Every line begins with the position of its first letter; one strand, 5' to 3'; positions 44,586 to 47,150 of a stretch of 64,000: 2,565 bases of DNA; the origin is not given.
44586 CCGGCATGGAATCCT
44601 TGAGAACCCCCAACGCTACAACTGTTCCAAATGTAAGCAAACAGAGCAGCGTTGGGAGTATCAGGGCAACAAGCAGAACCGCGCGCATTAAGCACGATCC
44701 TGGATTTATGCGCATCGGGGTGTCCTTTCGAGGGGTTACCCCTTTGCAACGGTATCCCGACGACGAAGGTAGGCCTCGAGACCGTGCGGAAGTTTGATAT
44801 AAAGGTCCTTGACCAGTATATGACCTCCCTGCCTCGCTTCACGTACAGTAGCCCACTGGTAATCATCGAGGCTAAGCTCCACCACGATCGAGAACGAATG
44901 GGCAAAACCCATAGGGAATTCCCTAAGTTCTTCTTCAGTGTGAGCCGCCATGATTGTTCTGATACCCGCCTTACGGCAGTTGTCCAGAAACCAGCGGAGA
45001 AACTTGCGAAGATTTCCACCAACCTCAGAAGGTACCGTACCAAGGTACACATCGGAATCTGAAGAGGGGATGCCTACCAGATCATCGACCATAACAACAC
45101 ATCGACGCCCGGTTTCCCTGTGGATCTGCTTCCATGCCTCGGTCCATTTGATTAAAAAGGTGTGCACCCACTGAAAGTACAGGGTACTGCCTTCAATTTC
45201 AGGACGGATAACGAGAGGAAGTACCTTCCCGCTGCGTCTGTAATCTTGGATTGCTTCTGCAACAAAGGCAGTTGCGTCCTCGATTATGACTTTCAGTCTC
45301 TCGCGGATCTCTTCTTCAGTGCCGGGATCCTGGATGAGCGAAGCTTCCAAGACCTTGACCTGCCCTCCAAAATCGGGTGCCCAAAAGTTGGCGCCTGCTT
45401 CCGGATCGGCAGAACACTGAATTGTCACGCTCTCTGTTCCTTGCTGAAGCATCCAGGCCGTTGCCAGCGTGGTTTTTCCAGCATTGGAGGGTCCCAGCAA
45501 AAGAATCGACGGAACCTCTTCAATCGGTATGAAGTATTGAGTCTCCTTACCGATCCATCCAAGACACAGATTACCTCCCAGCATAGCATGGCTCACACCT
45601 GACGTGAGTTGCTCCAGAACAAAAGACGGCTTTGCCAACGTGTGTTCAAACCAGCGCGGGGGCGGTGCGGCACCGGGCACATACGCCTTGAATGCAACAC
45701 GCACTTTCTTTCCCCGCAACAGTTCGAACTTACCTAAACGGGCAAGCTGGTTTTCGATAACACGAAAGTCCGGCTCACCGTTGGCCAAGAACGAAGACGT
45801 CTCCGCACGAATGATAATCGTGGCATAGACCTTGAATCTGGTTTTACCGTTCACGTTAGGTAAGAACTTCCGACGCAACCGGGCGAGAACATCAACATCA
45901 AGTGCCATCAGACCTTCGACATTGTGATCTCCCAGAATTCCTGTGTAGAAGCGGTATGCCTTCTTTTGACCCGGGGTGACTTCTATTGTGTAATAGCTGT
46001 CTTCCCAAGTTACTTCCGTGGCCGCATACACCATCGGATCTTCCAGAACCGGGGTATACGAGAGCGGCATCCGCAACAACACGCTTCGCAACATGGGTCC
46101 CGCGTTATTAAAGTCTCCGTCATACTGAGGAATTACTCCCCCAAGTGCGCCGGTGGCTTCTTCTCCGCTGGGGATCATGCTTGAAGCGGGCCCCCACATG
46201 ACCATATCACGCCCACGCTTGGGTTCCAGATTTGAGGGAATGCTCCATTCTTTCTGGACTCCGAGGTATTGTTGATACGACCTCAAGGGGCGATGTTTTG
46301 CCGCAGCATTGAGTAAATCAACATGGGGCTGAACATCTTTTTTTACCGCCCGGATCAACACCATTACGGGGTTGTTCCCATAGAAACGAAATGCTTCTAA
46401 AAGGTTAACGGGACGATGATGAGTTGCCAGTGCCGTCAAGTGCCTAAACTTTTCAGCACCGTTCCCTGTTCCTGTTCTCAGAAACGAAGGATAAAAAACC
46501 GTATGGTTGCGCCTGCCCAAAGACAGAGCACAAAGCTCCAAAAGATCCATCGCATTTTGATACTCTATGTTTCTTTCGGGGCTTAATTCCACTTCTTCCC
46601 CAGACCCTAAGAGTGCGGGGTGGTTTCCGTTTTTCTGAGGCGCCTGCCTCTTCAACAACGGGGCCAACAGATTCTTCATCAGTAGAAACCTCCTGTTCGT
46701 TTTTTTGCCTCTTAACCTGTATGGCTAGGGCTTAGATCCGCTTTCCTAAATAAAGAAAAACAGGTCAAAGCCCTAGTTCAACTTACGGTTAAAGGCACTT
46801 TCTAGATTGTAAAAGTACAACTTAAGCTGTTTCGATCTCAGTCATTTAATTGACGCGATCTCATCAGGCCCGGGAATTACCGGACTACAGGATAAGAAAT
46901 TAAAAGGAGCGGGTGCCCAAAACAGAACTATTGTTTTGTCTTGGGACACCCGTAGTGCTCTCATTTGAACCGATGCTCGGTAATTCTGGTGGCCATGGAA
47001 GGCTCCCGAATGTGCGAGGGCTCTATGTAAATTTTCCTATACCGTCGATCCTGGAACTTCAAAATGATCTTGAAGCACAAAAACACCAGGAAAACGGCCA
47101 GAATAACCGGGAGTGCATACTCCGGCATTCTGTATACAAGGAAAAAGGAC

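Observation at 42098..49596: Compact VirB2-VirB6-VirB3-VirB4-hydrolase operon on the minus strand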

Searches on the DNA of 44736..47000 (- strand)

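Call 19: search_rna_families(source=window, start=46650, end=47000, threshold=evalue, max_evalue=10, show_alignments=4)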
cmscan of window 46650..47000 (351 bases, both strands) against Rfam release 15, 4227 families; matches with E-value up to 10: 6.
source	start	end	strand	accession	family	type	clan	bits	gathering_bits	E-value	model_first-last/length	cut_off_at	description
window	46725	46776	-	RF00768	MIR405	Gene; miRNA;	-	24.4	102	0.044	17-67/83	no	MIR405 microRNA precursor family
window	46672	46706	+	RF02754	ES205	Gene; sRNA;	-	17.7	86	1.4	1-72/72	no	ES205 sRNA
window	46725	46776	-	RF03734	mir-4773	Gene; miRNA;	-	14.7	100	7.5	16-63/78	no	mir-4773 microRNA precursor family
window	46717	46784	-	RF00813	mir-11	Gene; miRNA;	CL00083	14.2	45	3.4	1-78/78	no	mir-11 microRNA precursor family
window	46755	46819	-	RF02875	AS-pc01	Gene; antisense;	-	14.2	79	5.6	1-99/99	no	Antisense to pHK01_035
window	46650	46683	-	RF01131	sR47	Gene; snRNA; snoRNA; CD-box;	CL00132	12.9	40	1.1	1-39/55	3'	Small nucleolar RNA sR47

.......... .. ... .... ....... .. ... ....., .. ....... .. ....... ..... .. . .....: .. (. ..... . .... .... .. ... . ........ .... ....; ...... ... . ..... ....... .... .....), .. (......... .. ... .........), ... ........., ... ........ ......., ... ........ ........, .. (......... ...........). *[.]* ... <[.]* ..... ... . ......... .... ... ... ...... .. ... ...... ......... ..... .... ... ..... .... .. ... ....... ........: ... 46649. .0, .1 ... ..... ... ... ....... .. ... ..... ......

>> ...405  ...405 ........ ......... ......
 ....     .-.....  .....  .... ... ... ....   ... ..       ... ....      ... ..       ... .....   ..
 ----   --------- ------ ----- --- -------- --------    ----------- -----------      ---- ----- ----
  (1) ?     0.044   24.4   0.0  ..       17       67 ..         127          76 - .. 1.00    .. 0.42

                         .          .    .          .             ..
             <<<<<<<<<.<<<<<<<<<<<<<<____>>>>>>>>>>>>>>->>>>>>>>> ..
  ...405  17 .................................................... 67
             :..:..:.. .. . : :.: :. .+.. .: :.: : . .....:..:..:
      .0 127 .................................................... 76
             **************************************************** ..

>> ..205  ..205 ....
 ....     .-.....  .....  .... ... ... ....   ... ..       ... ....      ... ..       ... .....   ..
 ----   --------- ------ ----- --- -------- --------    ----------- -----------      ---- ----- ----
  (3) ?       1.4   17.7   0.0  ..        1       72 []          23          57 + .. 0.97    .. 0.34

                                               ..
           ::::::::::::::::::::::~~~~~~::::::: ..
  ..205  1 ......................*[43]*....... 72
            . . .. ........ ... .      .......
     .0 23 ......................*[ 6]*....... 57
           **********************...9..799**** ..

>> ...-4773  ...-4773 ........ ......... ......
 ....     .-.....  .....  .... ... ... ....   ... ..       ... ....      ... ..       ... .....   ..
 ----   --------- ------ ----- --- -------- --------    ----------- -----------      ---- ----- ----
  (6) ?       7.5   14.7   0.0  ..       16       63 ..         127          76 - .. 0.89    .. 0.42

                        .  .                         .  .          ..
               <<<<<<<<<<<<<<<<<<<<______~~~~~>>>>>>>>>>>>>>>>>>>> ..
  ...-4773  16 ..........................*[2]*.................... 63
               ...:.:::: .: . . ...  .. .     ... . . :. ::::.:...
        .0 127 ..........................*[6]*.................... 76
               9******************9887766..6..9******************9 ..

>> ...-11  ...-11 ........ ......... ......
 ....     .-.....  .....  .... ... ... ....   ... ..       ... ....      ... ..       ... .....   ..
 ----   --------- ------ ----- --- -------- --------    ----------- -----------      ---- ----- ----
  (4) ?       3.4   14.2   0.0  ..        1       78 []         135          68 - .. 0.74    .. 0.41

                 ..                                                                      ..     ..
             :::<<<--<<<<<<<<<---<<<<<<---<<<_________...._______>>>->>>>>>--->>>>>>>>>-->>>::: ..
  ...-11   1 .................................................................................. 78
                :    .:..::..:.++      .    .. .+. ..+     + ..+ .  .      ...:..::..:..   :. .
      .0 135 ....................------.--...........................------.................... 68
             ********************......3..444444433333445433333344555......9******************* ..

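Call 20: search_rna_families(source=L001, start=9650, end=10030, threshold=evalue, max_evalue=10, show_alignments=4)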
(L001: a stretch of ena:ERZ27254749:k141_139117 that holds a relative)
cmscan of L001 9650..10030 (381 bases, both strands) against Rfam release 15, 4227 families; matches with E-value up to 10: 13.
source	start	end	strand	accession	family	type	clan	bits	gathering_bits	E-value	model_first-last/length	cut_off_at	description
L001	9886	9967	+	RF03578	mir-3910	Gene; miRNA;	-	20.6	95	0.14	1-82/82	no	mir-3910 microRNA precursor family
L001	9853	9935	-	RF01203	snR47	Gene; snRNA; snoRNA; CD-box;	CL00051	20.1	61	8.2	1-96/96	no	Small nucleolar RNA snR47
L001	9901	9952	+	RF03940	MIR9563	Gene; miRNA;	-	19.5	90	0.35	1-127/127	no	MIR9563 microRNA precursor family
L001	9903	9932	-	RF01318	CRISPR-DR5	Gene; CRISPR;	CL00015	19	40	2.5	1-37/37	no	CRISPR RNA direct repeat element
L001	9898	9955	+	RF03284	mir-4637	Gene; miRNA;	-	18.3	89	0.68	1-84/84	no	mir-4637 microRNA precursor family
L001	9897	9956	-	RF00728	mir-81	Gene; miRNA;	CL00091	17.9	54.5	0.22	1-89/89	no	mir-81 microRNA precursor family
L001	9886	9967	-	RF03578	mir-3910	Gene; miRNA;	-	17.8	95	0.77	1-82/82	no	mir-3910 microRNA precursor family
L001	9894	9959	+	RF04027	mir-1422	Gene; miRNA;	-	17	60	2.8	1-84/84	no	mir-1422 microRNA precursor family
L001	9688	9737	-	RF04085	mir-1271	Gene; miRNA;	-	16.5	80.5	0.71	1-77/77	no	mir-1271 microRNA precursor family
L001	9805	9891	-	RF01614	ceN110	Gene; snRNA; snoRNA; HACA-box;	-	15.5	50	4.6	1-126/126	no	Caenorhabditis snoRNA ceN110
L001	9787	9838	+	RF00163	Hammerhead_1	Gene; ribozyme;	CL00010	13.6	34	3.7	1-45/45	no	Hammerhead ribozyme (type I)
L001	9679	9753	-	RF00885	MIR821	Gene; miRNA;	-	13.2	249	4.2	1-275/275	no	MIR821 microRNA precursor family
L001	9660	9692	+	RF01127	sR42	Gene; snRNA; snoRNA; CD-box;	-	10.6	38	4.6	31-63/63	no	Small nucleolar RNA sR42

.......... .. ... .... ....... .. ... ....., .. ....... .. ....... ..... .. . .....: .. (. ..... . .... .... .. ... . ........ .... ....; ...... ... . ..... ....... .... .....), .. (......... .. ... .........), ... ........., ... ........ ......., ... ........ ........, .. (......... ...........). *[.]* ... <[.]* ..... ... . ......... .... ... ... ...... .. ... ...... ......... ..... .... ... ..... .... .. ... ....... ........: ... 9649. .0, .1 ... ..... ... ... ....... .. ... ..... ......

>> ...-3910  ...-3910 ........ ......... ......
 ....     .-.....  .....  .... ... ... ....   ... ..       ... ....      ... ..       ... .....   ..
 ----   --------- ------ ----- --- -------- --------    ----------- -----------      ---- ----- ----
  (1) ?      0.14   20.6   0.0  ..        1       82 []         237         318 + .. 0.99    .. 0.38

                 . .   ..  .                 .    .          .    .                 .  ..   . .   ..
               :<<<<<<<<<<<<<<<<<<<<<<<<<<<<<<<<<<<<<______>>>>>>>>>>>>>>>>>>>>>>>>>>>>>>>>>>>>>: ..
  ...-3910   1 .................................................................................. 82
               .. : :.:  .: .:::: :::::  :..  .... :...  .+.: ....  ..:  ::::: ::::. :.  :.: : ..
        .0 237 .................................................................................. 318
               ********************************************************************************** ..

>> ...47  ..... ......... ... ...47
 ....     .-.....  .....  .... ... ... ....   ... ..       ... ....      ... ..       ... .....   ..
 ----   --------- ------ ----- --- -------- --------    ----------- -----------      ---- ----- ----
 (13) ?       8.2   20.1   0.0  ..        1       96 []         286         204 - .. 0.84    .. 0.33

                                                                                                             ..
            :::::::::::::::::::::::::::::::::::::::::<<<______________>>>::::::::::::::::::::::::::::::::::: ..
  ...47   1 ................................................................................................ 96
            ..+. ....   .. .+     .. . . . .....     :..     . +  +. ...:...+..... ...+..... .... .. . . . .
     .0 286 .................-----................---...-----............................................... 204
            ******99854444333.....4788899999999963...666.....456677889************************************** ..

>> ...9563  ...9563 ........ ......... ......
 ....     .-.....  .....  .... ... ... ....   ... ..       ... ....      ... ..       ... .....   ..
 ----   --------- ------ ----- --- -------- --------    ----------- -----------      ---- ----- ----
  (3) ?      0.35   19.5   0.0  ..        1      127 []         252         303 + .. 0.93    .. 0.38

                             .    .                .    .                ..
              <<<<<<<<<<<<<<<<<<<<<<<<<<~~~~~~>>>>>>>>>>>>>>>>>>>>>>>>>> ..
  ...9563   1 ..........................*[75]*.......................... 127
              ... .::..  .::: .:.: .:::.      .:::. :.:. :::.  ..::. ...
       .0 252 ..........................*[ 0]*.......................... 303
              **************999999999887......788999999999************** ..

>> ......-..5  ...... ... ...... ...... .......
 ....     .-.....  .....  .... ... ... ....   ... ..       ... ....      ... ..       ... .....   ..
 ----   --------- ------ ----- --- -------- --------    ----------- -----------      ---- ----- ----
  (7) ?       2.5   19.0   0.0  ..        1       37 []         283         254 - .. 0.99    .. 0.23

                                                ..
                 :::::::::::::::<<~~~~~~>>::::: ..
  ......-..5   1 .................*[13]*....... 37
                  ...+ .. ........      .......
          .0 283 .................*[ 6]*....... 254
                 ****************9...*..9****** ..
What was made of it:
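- On Hammerhead ribozyme, type III: L001 gives only a Hammerhead_1 hit of 13.6 bits (call 20).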

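Call 46: search_rna_families(sources=[L006, L007, L009, L010, L012], threshold=evalue, max_evalue=0.5, show_alignments=6)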
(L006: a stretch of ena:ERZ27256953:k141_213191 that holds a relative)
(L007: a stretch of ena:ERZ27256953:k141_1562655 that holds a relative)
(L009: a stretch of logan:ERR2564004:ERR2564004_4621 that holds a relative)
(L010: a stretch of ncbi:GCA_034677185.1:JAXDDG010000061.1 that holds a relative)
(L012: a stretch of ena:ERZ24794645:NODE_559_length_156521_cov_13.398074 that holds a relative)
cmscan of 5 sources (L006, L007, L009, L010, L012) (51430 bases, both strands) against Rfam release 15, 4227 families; matches with E-value up to 0.5: 1.
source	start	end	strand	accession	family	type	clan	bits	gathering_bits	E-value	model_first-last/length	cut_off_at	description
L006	3731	3801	+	RF00008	Hammerhead_3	Gene; ribozyme;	CL00010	34.3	48.5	0.0012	1-54/54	no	Hammerhead ribozyme (type III)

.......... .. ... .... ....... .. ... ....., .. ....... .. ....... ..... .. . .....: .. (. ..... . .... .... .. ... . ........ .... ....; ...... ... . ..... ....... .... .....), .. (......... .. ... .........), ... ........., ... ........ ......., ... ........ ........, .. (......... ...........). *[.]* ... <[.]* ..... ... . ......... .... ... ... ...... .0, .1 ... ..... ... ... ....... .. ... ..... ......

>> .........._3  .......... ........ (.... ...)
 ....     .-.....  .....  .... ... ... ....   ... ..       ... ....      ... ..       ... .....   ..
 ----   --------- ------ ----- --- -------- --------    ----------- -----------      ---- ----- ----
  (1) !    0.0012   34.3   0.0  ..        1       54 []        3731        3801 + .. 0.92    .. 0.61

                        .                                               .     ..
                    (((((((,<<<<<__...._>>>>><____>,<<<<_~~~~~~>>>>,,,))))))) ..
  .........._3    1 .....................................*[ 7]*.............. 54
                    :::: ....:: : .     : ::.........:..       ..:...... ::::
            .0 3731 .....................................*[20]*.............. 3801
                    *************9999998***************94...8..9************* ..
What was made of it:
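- On Hammerhead ribozyme, type III: L006 scores 34.3 bits, E 0.0012 (call 46).
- L006 is matched by Rfam Hammerhead_3 at E 0.0012 (call 46).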

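Call 74: build_rna_model(alignment_id=A5, structure=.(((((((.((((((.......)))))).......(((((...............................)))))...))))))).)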
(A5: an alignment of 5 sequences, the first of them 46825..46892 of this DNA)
Model R1 built from alignment A5 (5 sequences, 87 columns); structure: as given.
model positions 66; base pairs 16; branch points 1; effective number of sequences 4.21; information 0.85 bits per position. Calibrated on 0.2 Mb of random sequence (short: E-values are rough).
structure used (alignment columns):
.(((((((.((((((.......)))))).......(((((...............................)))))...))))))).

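Call 75: search_with_rna_model(model_id=R1, sources=[window, L001, L006, L007, L009, L010, L012, L014, L015, L016], max_evalue=1)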
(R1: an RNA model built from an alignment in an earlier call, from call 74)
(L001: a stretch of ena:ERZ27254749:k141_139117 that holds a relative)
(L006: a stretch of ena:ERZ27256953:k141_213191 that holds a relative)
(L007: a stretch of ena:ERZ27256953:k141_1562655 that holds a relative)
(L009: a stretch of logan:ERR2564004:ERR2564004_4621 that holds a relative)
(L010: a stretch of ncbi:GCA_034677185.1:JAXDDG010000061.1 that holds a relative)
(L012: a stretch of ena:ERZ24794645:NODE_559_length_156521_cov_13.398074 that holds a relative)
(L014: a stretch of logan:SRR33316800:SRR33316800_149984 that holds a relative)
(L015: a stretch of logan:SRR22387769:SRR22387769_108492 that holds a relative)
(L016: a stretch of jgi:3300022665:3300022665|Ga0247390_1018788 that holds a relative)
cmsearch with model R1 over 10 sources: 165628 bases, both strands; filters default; matches with E-value up to 1: 7.
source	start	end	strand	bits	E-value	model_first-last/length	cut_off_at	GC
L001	9765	9829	+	72.3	7.4e-17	1-66/66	no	0.51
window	46825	46892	-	71.6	1.1e-16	1-66/66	no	0.49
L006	3732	3800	+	70.3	2.6e-16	1-66/66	no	0.59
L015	7685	7764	+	67.6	1.3e-15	1-66/66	no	0.47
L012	9598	9653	+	61.2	7.1e-14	1-66/66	no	0.46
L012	13299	13354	+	61.2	7.1e-14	1-66/66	no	0.46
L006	1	43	+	32.4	4.3e-06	28-66/66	5'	0.56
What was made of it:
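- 46827..46890 (-): Type III hammerhead ribozyme; predicted cleavage after A46886 (between 46886 and 46885) on the minus-strand transcript. Covariance model R1 scores it 71.6 bits and finds no other site in the window (call 75).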

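Call 104: search_rna_families(source=L016, start=2927, end=3316, threshold=evalue, max_evalue=5)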
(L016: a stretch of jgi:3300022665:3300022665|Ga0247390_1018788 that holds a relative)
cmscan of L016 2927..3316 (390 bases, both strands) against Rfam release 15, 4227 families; matches with E-value up to 5: 8.
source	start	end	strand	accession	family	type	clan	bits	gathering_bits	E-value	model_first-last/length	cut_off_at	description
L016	2937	2981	+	RF04343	Plastid-psbA-2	Cis-reg;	CL00153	31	55.8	0.00037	1-60/60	no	Plastid-psbA-2 3UTR RNA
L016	2937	2980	-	RF04352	Plastid-psbA-4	Cis-reg;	CL00153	19.4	56.8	0.91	1-61/61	no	Plastid-psbA-4 3UTR RNA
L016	3026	3098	-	RF00326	snoZ155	Gene; snRNA; snoRNA; CD-box;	-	19.4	43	2.6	1-81/81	no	Small nucleolar RNA Z155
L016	3182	3233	+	RF03353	MIR5291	Gene; miRNA;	-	19.2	54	0.95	1-65/65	no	MIR5291 microRNA precursor family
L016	2927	2978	+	RF02057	STnc40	Gene; sRNA;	-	18.9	45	0.87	20-70/70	5'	Salmonella enterica sRNA STnc40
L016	2934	2985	+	RF00834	mir-268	Gene; miRNA;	-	16.9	47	3.2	1-89/89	no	mir-268 microRNA precursor family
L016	2976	3062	+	RF04099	MIR837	Gene; miRNA;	-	16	117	2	1-122/122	no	MIR837 microRNA precursor family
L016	2927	3046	+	RF02862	sRNA_1300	Gene; sRNA;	-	14.3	48.8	0.62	102-231/231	5'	Enterococcus sRNA 1300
